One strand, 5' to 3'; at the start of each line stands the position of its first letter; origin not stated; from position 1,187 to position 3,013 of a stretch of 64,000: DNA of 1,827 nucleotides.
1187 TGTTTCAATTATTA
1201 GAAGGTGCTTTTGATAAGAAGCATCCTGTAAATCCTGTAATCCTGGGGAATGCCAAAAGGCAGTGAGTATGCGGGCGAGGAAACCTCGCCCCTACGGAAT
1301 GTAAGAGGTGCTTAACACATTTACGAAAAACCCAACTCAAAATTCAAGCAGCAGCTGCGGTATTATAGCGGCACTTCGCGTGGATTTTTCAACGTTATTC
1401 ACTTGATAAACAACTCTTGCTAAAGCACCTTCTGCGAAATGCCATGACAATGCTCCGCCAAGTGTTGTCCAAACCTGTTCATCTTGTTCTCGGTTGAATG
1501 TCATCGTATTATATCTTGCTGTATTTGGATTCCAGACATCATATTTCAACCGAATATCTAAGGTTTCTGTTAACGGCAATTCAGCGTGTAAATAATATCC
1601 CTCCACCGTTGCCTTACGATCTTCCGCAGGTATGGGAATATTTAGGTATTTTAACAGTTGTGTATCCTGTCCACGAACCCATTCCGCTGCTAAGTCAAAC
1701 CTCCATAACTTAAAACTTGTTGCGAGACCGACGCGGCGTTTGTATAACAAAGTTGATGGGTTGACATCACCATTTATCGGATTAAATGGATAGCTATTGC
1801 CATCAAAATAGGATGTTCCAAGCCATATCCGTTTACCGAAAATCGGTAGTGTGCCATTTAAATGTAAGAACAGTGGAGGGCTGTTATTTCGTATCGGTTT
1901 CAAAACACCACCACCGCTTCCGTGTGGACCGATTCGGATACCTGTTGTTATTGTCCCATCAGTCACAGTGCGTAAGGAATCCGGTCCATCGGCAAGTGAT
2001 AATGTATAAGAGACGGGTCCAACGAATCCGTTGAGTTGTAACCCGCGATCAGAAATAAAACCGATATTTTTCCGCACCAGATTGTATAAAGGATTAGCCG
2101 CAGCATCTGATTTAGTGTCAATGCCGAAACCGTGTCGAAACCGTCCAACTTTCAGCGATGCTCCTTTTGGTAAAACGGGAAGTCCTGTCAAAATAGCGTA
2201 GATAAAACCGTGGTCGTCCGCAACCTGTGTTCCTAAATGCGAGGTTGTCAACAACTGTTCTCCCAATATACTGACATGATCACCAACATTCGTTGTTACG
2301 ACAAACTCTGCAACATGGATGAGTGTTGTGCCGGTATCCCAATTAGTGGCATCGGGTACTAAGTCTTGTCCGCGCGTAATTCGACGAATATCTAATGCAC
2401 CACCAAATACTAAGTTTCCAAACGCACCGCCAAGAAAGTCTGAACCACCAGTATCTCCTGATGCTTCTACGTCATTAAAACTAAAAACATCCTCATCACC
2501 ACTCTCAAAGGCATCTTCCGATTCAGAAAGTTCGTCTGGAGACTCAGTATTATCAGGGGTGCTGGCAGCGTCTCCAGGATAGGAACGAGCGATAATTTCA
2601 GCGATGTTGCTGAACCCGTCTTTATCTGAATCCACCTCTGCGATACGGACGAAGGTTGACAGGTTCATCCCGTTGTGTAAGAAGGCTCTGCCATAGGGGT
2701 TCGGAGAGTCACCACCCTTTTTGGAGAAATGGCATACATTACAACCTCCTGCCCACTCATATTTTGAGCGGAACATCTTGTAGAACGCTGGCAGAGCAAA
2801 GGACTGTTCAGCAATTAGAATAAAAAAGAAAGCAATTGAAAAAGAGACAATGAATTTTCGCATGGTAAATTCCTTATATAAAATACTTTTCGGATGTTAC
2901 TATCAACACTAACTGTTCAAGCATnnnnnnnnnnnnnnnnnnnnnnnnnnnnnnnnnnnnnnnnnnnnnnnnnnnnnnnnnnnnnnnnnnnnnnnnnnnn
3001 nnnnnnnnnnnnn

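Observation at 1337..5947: Minus-strand cluster of secreted redox/metal-type proteins, including a haem-c motif fused to a porin-like barrel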

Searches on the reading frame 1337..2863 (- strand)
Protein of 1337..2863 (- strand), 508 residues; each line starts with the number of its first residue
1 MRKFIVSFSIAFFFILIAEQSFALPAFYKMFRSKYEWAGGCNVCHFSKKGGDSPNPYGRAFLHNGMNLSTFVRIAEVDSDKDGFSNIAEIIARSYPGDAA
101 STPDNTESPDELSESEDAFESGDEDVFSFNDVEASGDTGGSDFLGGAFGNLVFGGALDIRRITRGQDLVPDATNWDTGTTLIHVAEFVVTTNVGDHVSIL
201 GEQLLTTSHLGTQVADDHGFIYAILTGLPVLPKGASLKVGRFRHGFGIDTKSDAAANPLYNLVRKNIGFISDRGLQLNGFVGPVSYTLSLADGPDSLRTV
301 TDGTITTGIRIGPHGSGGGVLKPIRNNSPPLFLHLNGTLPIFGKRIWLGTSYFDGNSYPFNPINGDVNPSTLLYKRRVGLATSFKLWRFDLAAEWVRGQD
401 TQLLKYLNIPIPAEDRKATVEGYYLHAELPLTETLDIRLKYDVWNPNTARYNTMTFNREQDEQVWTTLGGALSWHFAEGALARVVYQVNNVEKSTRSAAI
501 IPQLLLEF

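Call 3: search_protein_families(library=pfam, proteins=[window:1337-2863:-], max_evalue=0.1)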
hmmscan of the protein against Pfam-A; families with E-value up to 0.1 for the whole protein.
window:1337-2863:- (508 aa): 1 family
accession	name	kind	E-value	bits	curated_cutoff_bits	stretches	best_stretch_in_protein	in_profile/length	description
PF24784.1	Temptin_C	-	0.0018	19.2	27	1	42-90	28-74/98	Temptin C-terminal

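Call 4: search_protein_families(library=ncbifam, proteins=[window:1337-2863:-], max_evalue=0.1)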
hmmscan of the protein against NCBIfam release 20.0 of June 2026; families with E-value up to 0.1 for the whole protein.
window:1337-2863:- (508 aa): 2 families
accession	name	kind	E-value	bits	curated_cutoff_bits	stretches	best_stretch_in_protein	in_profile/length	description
NF041762.1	diheme_GEGP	equivalog_domain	4e-16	59.2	300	1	38-116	48-134/359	GEGP motif-containing diheme protein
NF042425.1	Amuc_1099_fam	equivalog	4.9e-05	23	50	1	61-105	113-156/321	Amuc_1099 family pilus-like system protein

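Call 10: find_homologous_proteins(query=window:1337-2863:-)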
Query window:1337-2863:- (508 aa): 98 proteins with E <= 0.001 among 8000 candidates.
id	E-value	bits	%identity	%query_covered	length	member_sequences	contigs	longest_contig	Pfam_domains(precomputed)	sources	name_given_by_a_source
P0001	0.0e+0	1108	93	100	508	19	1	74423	-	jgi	-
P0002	0.0e+0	1044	93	94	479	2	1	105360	-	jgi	-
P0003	0.0e+0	1025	85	100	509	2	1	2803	-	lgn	-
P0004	0.0e+0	1021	84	100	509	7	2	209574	-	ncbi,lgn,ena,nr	ncbi:MAG: hypothetical protein OXI67_12745 [Candidatus Poribacteria bacterium]|nr:hypothetical prote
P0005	0.0e+0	1017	84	100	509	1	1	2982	-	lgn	-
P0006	0.0e+0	1014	85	100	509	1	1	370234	-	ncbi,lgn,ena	-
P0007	0.0e+0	1013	84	100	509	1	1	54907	-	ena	-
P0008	0.0e+0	1011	83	100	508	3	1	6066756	-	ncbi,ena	-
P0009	1.8e-298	1008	85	100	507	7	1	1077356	-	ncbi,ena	-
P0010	3.6e-298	1007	83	100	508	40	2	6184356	-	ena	-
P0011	2.2e-297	1005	83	100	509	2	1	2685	-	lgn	-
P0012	1.2e-296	1002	83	100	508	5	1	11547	-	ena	-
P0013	3.6e-296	1001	83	100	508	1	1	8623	-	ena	-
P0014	7.3e-296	1000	83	100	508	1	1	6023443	-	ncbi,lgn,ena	-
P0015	3.9e-295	997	82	100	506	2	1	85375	-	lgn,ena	-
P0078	2.0e-76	276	36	97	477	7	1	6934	-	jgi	-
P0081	1.0e-48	184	35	71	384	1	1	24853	-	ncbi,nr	ncbi:MAG: hypothetical protein QME66_08790 [Candidatus Eisenbacteria bacterium]|nr:hypothetical prot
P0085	9.9e-45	171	34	71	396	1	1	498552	-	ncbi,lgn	-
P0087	4.8e-44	169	41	52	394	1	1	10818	-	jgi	jgi:hypothetical protein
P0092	2.4e-41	160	41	50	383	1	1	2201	-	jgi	jgi:hypothetical protein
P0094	5.3e-38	149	35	71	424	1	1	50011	-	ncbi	-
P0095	9.8e-35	138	33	67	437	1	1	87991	-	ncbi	-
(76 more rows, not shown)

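Call 15: search_solved_structures(query=window:1337-2863:-, max_evalue=1, show_alignments=2)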
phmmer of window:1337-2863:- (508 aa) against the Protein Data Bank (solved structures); distinct sequences matched with E-value up to 1: 0.

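Call 16: find_encoding_contigs(protein=P0078, flank=7000, max_places=2)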
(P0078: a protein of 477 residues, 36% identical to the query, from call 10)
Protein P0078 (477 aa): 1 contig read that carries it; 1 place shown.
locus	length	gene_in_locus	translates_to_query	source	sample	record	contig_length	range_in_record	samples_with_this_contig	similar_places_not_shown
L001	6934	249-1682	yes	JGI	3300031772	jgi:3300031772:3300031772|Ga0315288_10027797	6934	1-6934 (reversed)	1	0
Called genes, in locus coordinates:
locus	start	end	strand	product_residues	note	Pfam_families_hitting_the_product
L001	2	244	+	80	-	?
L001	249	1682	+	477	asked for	-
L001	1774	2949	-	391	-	-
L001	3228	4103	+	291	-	PF01882:DUF58, PF13519:VWA_2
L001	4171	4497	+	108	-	PF05015:HigB-like_toxin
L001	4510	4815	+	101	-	PF01381:HTH_3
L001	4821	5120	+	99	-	PF04365:BrnT_toxin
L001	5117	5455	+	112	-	PF12441:CopG_antitoxin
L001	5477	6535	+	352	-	PF28307:LA_1883 (weak)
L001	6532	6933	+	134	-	?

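Call 17: find_encoding_contigs(protein=P0081, flank=7000, max_places=2)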
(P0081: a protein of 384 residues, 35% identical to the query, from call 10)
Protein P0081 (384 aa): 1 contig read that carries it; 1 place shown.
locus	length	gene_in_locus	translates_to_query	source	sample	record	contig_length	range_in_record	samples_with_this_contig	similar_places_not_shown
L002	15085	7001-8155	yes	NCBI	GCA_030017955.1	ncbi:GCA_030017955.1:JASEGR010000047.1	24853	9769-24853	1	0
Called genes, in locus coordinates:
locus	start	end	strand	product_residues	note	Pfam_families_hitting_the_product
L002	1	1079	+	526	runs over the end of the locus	PF03806:ABG_transport, PF03606:DcuC, PF02667:SCFA_trans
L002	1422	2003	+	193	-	-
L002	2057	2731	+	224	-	PF02254:TrkA_N, PF02080:TrkA_C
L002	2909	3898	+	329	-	PF01555:N6_N4_Mtase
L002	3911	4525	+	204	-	PF02976:MutH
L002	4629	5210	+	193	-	-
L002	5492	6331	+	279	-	-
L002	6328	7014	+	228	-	PF27139:Aq_1264_TM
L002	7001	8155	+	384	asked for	-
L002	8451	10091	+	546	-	-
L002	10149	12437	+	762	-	PF13439:Glyco_transf_4, PF00534:Glycos_transf_1, PF13692:Glyco_trans_1_4, PF13524:Glyco_trans_1_2 (faint)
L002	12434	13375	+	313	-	PF04041:Glyco_hydro_130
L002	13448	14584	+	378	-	PF03193:RsgA_GTPase, PF01926:MMR_HSR1 (weak)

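Call 18: find_encoding_contigs(protein=P0085, flank=7000, max_places=2)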
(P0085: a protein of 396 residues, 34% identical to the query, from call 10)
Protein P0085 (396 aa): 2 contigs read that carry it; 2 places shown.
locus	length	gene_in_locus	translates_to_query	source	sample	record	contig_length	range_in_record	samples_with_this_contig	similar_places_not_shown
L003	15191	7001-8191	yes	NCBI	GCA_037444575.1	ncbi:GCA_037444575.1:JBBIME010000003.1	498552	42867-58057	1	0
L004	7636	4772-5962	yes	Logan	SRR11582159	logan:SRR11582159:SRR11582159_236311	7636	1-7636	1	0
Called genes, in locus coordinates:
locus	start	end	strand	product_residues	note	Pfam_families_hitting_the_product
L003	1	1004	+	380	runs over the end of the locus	PF25023:TEN_YD-shell (weak)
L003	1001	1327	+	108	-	-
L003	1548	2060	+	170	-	PF10543:ORF6N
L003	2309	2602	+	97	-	PF19669:DUF6172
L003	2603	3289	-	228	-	PF13472:Lipase_GDSL_2, PF04311:DUF459 (weak)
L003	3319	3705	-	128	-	-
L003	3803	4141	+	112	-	PF02583:Trns_repr_metal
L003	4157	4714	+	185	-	-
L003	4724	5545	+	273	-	-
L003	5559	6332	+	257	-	-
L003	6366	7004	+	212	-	PF27139:Aq_1264_TM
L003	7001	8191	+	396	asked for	-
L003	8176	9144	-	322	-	PF00294:PfkB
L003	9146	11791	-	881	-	PF00690:Cation_ATPase_N, PF00122:E1-E2_ATPase, PF00702:Hydrolase, PF13246:Cation_ATPase, PF12710:HAD (weak), PF08282:Hydrolase_3 (faint), PF00689:Cation_ATPase_C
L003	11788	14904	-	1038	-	PF00873:ACR_tran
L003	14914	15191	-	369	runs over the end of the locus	PF25919:BSH_CusB, PF25973:BSH_CzcB, PF25869:3HB_CusB, PF25954:Beta-barrel_RND_2, PF25975:CzcB_C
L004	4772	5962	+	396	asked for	-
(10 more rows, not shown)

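Call 19: search_protein_families(library=pfam, proteins=[L003:4157-4714:+, L003:4724-5545:+, L003:5559-6332:+, L003:6366-7004:+, L002:4629-5210:+, L002:5492-6331:+, L002:6328-7014:+, L001:1774-2949:-, L002:8451-10091:+], max_evalue=0.1)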
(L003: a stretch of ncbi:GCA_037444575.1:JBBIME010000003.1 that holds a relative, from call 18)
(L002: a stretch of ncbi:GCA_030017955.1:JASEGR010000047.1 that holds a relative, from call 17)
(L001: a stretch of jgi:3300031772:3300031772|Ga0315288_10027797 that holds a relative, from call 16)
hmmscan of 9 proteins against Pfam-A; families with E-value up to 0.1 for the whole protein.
L003:4157-4714:+ (185 aa): 1 family
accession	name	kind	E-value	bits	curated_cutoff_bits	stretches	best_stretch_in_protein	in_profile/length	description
PF04205.19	FMN_bind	-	0.019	16.1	22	1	99-175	1-76/77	FMN-binding domain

L003:4724-5545:+ (273 aa): 0 families

L003:5559-6332:+ (257 aa): 0 families

L003:6366-7004:+ (212 aa): 0 families

L002:4629-5210:+ (193 aa): 1 family
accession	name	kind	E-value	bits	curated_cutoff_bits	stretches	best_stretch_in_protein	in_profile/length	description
PF04205.19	FMN_bind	-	0.00049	21.1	22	1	99-175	1-76/77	FMN-binding domain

L002:5492-6331:+ (279 aa): 1 family
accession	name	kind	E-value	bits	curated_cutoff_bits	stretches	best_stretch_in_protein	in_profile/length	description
PF24784.1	Temptin_C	-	0.062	14.2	27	1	42-90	27-74/98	Temptin C-terminal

L002:6328-7014:+ (228 aa): 0 families

L001:1774-2949:- (391 aa): 0 families

L002:8451-10091:+ (546 aa): 2 families
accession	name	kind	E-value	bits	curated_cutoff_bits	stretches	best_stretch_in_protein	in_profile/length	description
PF04055.27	Radical_SAM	-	3.9e-05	24.3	29.5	1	181-287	5-116/166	Radical SAM superfamily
PF02310.24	B12-binding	-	0.00013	22.2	32.1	1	36-119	19-111/121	B12 binding domain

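Call 36: search_protein_families(library=pfam, proteins=[P0081, P0085, P0094, P0095, P0092, L003:5559-6332:+], max_evalue=5)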
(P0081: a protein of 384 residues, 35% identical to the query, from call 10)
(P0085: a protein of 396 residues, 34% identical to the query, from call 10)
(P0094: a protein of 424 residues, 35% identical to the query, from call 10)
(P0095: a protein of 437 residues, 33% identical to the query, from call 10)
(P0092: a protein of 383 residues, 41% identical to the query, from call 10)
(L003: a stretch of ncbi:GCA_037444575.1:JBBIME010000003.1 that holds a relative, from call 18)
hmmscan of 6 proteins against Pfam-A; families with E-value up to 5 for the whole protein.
P0081 (384 aa): 0 families

P0085 (396 aa): 2 families
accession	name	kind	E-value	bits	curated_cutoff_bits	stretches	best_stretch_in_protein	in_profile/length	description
PF21785.3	Bflower_2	-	0.016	15.5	38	0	301-322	32-51/112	5-fold beta-flower protein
PF09883.16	DUF2110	-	0.18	12.6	23.2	1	70-121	4-53/87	DUF2110 central domain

P0094 (424 aa): 0 families

P0095 (437 aa): 1 family
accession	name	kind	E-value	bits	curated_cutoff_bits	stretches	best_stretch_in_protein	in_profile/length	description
PF13505.12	OMP_b-brl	-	0.0022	18.6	28.7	1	309-405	43-148/175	Outer membrane protein beta-barrel domain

P0092 (383 aa): 0 families

L003:5559-6332:+ (257 aa): 0 families

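Call 47: search_protein_representatives(protein=window:1337-2863:-)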
Query: 508 residues. Proteins with E-value up to 0.001 (for the whole library): 756; up to 1e-10: 76; up to 1e-30: 22. The best 150 are listed.
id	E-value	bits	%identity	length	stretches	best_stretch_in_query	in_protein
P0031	4.4e-282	952.6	79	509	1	1-508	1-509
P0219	4.5e-92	325.7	81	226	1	220-388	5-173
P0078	6.2e-77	275.7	43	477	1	14-496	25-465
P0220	1.5e-64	234.9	44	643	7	40-105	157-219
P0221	2.7e-61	224.2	68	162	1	30-189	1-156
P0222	1.1e-59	218.8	79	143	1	1-123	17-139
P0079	5.6e-57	209.9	44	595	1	122-508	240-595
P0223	1.1e-51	192.5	85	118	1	349-446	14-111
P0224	3.9e-48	180.8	44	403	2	143-360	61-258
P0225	1.5e-45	172.2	45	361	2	145-298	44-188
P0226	5.5e-45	170.4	41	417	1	146-401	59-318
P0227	1.8e-42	162.1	42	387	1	146-447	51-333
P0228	1.0e-40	156.2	44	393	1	137-402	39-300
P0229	1.3e-40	155.9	41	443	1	138-447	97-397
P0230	3.0e-38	148.1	36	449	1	140-448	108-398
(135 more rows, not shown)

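Call 51: find_encoding_contigs(protein=P0094, flank=8000, max_places=1)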
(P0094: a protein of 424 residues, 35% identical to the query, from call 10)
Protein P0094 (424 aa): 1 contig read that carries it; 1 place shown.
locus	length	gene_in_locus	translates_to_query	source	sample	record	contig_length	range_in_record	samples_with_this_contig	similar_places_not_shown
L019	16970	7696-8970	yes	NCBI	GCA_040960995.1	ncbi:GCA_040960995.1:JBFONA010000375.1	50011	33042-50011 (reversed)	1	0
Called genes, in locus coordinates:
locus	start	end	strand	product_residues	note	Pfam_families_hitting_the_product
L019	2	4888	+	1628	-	?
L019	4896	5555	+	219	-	PF00963:Cohesin (weak)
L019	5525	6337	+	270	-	PF00963:Cohesin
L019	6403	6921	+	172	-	-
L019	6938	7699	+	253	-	PF27139:Aq_1264_TM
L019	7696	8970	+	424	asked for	-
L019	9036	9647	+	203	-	-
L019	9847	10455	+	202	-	-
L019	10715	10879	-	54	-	-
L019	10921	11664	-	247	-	PF02683:DsbD_TM, PF13386:DsbD_2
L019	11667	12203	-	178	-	PF00578:AhpC-TSA, PF08534:Redoxin, PF00255:GSHPx (weak), PF00085:Thioredoxin, PF13098:Thioredoxin_2, PF13905:Thioredoxin_8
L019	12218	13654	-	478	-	-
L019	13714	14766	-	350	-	PF13557:Phenol_MetA_deg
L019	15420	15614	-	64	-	PF12728:HTH_17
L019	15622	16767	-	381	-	PF05425:CopD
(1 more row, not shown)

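Call 52: find_encoding_contigs(protein=P0095, flank=8000, max_places=1)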
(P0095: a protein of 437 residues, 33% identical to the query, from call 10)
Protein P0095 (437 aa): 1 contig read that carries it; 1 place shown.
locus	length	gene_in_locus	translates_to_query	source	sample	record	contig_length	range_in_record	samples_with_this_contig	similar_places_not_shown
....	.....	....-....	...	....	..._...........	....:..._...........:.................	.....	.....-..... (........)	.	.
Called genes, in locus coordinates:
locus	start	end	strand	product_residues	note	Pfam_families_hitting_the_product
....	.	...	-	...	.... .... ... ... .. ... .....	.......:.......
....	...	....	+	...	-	-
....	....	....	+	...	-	-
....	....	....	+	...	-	-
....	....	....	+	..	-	-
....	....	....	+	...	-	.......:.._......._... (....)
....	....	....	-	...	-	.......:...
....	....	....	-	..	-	-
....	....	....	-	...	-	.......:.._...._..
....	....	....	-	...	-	-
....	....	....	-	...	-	-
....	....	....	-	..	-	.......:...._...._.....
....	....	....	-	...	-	-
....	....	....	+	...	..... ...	-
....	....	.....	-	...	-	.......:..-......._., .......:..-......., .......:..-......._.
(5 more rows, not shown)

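Call 53: find_encoding_contigs(protein=P0087, flank=8000, max_places=1)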
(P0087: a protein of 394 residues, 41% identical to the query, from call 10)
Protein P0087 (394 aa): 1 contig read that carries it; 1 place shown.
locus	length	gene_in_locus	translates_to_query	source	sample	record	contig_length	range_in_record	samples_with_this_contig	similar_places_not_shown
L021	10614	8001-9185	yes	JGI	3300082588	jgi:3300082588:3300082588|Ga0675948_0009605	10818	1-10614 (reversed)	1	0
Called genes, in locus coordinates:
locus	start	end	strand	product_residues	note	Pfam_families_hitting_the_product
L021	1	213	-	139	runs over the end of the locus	?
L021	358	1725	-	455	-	-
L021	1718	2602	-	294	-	PF00005:ABC_tran, PF13304:AAA_21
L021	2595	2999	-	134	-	PF00392:GntR, PF01325:Fe_dep_repress (weak)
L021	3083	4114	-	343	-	PF15956:DUF4760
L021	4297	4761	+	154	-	-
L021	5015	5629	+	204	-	-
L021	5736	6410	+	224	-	-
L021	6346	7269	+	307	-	-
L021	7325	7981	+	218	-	PF27139:Aq_1264_TM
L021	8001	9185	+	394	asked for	-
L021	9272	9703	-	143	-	-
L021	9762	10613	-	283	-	?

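Call 64: find_related_loci(query=A4, collection=genome_contigs, flank=8000)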
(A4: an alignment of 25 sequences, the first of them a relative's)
Query A4 (396 aa) in genome_contigs; peptide patterns used: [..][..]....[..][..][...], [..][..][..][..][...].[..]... (x = any residue, [..] = any of these).
190 stretches matched a pattern; 32 encode a relative of the query (tblastn E <= 1e-3); 32 distinct loci.
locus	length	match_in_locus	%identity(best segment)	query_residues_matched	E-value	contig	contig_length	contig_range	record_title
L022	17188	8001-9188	100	1-396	0e+0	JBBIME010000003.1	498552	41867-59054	MAG: Bacteriovoracales bacterium isolate BR2F70218_bin_225 NODE_4_length_498552_cov_2.96784, whole genome shotgun sequen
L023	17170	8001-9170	69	1-396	0e+0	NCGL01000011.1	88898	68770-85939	MAG: Bdellovibrio sp. 28-41-41 04302015_28_scaffold_183, whole genome shotgun sequence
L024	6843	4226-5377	70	10-396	0e+0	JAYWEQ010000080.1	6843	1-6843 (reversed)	MAG: Pseudobdellovibrionaceae bacterium isolate GL98_DN_metabat_112 GL98_DN_metabat_112_79, whole genome shotgun sequenc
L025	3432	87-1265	68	1-396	0e+0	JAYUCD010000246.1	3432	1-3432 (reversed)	MAG: Bdellovibrio sp. isolate GFS_6865 GFS_6865_245, whole genome shotgun sequence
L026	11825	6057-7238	67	1-396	0e+0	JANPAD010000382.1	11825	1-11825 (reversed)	MAG: Bdellovibrio sp. isolate VAR_79_metabat_328 VAR_79_k141_2188803, whole genome shotgun sequence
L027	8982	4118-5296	67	1-396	0e+0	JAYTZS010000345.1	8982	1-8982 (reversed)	MAG: Bdellovibrio sp. isolate GFS_6366 GFS_6366_344, whole genome shotgun sequence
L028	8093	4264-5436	67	1-396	0e+0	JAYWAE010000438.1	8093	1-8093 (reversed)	MAG: Pseudobdellovibrionaceae bacterium isolate GL92_UP_concoct_173 GL92_UP_concoct_173_437, whole genome shotgun sequen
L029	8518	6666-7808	67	22-396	2e-164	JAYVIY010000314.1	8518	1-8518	MAG: Pseudobdellovibrio sp. isolate GL52_DN_concoct_128 GL52_DN_concoct_128_313, whole genome shotgun sequence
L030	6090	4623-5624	41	53-394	3e-66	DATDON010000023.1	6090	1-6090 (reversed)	MAG TPA_asm: Candidatus Manganitrophaceae bacterium isolate SMAG_U7895 k141_797064, whole genome shotgun sequence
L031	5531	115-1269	36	6-394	6e-66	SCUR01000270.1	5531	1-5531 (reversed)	MAG: Candidatus Manganitrophaceae bacterium isolate GW715_bin.13 GW715_bin.13-63900, whole genome shotgun sequence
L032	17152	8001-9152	38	5-394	1e-63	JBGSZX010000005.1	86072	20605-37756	MAG: Bdellovibrionota bacterium isolate JTS-AC59 k141_3936713, whole genome shotgun sequence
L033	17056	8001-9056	34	7-381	6e-62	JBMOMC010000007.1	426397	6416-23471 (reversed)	MAG: Nitrospirota bacterium isolate Betzabe_MAG040 MAG040_7, whole genome shotgun sequence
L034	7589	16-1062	39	42-383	5e-61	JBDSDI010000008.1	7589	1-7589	MAG: Bdellovibrionota bacterium isolate cluster1_bin.178 k127_4207183, whole genome shotgun sequence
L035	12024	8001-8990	34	31-366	4e-60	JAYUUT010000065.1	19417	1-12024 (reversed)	MAG: Myxococcales bacterium isolate GL124_DN_concoct_140 GL124_DN_concoct_140_64, whole genome shotgun sequence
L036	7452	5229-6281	37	5-369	2e-59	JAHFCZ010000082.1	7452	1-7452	MAG: bacterium isolate nzgw233 NODE_8521_length_7453_cov_3.889798, whole genome shotgun sequence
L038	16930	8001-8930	40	31-341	3e-58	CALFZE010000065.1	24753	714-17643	MAG TPA_asm: uncultured Bacteriovoracaceae bacterium isolate SRR1506984_bin.117_CONCOCT_v1.1_MAG genome assembly, contig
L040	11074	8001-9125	35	23-394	7e-58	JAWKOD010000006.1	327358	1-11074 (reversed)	MAG: Bdellovibrionota bacterium isolate ABC2.20 ABC2.20.fa-6, whole genome shotgun sequence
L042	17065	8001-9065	35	22-375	8e-54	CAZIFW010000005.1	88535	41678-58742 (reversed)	MAG TPA_asm: uncultured Bacteriovoracaceae bacterium isolate SRP199154_co2_64 genome assembly, contig: NODE_159_length_8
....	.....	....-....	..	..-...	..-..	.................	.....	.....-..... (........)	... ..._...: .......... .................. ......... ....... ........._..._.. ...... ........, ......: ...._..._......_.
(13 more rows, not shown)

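Call 73: search_protein_families(library=pfam, alignment_id=A5, max_evalue=0.00001)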
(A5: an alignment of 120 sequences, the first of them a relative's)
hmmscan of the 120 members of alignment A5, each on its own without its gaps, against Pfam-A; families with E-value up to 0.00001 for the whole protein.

A. member 1, L002:75-1076:+ (334 aa): 3 families
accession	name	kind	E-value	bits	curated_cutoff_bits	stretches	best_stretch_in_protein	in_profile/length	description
PF03806.19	ABG_transport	-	1.9e-111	373.2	27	1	2-326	182-502/502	AbgT putative transporter family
PF03606.21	DcuC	-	3.1e-08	33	23.1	1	129-267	283-420/461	C4-dicarboxylate anaerobic carrier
PF02667.20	SCFA_trans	-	9.2e-08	31.9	27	1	208-273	357-422/453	Short chain fatty acid transporter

B. families by the number of members that match (of 120 scanned): 90 families (the first 25 are shown)
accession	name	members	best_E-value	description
PF00122.25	E1-E2_ATPase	5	3.1e-58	E1-E2 ATPase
PF00702.32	Hydrolase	5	8.3e-44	haloacid dehalogenase-like hydrolase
PF00873.25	ACR_tran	4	7.5e-290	AcrB/AcrD/AcrF family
PF08282.18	Hydrolase_3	4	1e-09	haloacid dehalogenase-like hydrolase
PF00561.26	Abhydrolase_1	3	1.4e-26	alpha/beta hydrolase fold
PF12146.15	Hydrolase_4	3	1.8e-16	Serine aminopeptidase, S33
PF12697.13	Abhydrolase_6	3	2.1e-16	Alpha/beta hydrolase family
PF00403.32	HMA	3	1.6e-14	Heavy-metal-associated domain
PF18926.5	DUF5676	3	2e-09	2TM family of unknown function (DUF5676)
PF07732.21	Cu-oxidase_3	2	6.3e-43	Multicopper oxidase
PF07731.20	Cu-oxidase_2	2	1.7e-37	Multicopper oxidase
PF00892.27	EamA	2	7.6e-37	EamA-like transporter family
PF03713.19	DUF305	2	1.9e-33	Domain of unknown function (DUF305)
PF04945.19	YHS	2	7.8e-27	YHS domain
PF13628.12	DUF4142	2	1.1e-18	Domain of unknown function (DUF4142)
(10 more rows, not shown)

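Call 75: search_protein_families(library=pfam, alignment_id=A6, max_evalue=0.00001)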
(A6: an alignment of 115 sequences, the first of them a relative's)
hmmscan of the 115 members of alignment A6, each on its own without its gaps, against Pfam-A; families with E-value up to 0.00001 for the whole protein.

A. member 1, L038:4-522:- (173 aa): 0 families

B. families by the number of members that match (of 115 scanned): 97 families (the first 25 are shown)
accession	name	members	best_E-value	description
PF00122.25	E1-E2_ATPase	8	8.1e-62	E1-E2 ATPase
PF00702.32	Hydrolase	8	1.2e-38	haloacid dehalogenase-like hydrolase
PF07731.20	Cu-oxidase_2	4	2.6e-34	Multicopper oxidase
PF07732.21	Cu-oxidase_3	4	1.1e-32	Multicopper oxidase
PF00403.32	HMA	4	3.8e-26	Heavy-metal-associated domain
PF13635.12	DUF4143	3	1.6e-25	Domain of unknown function (DUF4143)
PF02518.31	HATPase_c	3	9e-24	Histidine kinase-, DNA gyrase B-, and HSP90-like ATPase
PF19335.5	HMBD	3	2.8e-13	Heavy metal binding domain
PF04542.20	Sigma70_r2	3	3.3e-13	Sigma-70 region 2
PF00512.31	HisKA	3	4.1e-13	His Kinase A (phospho-acceptor) domain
PF08281.18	Sigma70_r4_2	3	7.1e-12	Sigma-70, region 4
PF00873.25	ACR_tran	2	2.3e-292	AcrB/AcrD/AcrF family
PF13173.12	AAA_14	2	7.9e-22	AAA domain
PF03713.19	DUF305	2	2.9e-20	Domain of unknown function (DUF305)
PF04945.19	YHS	2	4.8e-14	YHS domain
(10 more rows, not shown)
